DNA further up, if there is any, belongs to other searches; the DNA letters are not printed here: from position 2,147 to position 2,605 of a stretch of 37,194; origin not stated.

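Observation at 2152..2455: Two unannotated double-glycine-leader peptide genes (candidate two-peptide bacteriocin or pheromone pair) directly after the C39 ABC exporter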

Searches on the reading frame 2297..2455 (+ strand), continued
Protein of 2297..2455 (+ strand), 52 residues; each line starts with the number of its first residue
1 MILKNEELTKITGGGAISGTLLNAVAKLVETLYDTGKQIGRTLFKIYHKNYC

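Call 88: find_encoding_contigs(protein=P0119, flank=4000, max_places=1)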
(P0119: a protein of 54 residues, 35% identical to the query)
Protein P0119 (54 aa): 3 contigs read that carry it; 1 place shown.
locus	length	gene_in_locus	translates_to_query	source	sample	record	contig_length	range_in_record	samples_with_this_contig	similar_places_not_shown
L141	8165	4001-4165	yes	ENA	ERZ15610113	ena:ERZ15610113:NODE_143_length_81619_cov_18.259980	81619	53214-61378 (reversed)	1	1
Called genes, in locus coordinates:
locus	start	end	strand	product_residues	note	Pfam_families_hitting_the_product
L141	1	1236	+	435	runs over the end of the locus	PF01225:Mur_ligase, PF08245:Mur_ligase_M, PF02875:Mur_ligase_C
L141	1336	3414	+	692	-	PF03412:Peptidase_C39, PF00664:ABC_membrane, PF00005:ABC_tran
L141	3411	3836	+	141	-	-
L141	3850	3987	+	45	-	-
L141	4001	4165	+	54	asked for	-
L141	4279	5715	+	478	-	-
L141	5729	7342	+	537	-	PF01368:DHH, PF00571:CBS, PF02603:Hpr_kinase_N (faint), PF07085:DRTGG, PF01368:DHH, PF02833:DHHA2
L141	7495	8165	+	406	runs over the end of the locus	PF00871:Acetate_kinase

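Call 89: find_encoding_contigs(protein=P0128, flank=4000, max_places=1)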
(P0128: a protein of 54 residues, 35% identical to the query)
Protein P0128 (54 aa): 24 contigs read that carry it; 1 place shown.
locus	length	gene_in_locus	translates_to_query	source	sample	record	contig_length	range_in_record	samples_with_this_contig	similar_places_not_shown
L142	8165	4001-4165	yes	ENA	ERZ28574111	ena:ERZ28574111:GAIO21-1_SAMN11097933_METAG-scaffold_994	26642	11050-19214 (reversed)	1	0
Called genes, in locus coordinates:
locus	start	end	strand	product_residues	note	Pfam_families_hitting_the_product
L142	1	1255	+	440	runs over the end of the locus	PF01225:Mur_ligase, PF08245:Mur_ligase_M, PF02875:Mur_ligase_C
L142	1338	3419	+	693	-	PF03412:Peptidase_C39, PF00664:ABC_membrane, PF00005:ABC_tran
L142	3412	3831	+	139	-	-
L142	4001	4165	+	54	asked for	-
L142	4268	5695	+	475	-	-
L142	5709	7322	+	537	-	PF01368:DHH, PF00571:CBS, PF07085:DRTGG, PF02833:DHHA2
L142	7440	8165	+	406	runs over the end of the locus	PF00871:Acetate_kinase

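Call 90: find_encoding_contigs(protein=P0125, flank=4000, max_places=1)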
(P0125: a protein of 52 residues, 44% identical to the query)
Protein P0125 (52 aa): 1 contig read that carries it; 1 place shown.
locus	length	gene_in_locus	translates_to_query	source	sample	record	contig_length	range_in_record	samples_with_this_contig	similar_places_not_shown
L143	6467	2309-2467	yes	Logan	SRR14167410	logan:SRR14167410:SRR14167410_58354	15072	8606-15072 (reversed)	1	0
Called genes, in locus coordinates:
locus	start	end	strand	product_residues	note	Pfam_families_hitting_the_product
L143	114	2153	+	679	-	PF03412:Peptidase_C39, PF00664:ABC_membrane, PF00005:ABC_tran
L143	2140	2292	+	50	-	-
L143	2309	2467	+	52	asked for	-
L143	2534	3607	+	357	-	PF01743:PolyA_pol, PF12627:PolyA_pol_RNAbd, PF13735:tRNA_NucTran2_2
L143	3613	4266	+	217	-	PF21984:DnaD_N (weak), PF07261:DnaB_2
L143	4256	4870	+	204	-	PF00730:HhH-GPD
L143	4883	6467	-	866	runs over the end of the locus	PF00912:Transgly, PF00905:Transpeptidase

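Call 92: predict_structure(alignment_id=A4)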
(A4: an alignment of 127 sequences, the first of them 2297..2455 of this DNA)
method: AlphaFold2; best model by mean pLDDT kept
length: 52 residues; sequences in the alignment: 127
mean_pLDDT: 78.8   pTM: 0.45
mean pLDDT of the five models: 78.8, 75.6, 75.0, 73.7, 72.8
residues with pLDDT >= 90: 16; 70-90: 17; 50-70: 19; < 50: 0
segments of 3 or more residues with pLDDT < 50: none
pLDDT, mean of each block of 10 residues (from residue 1): 63 63 90 95 85 64
secondary structure, 60 per line:
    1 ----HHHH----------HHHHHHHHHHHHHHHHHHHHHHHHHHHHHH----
elements in order: H5-8 H19-48
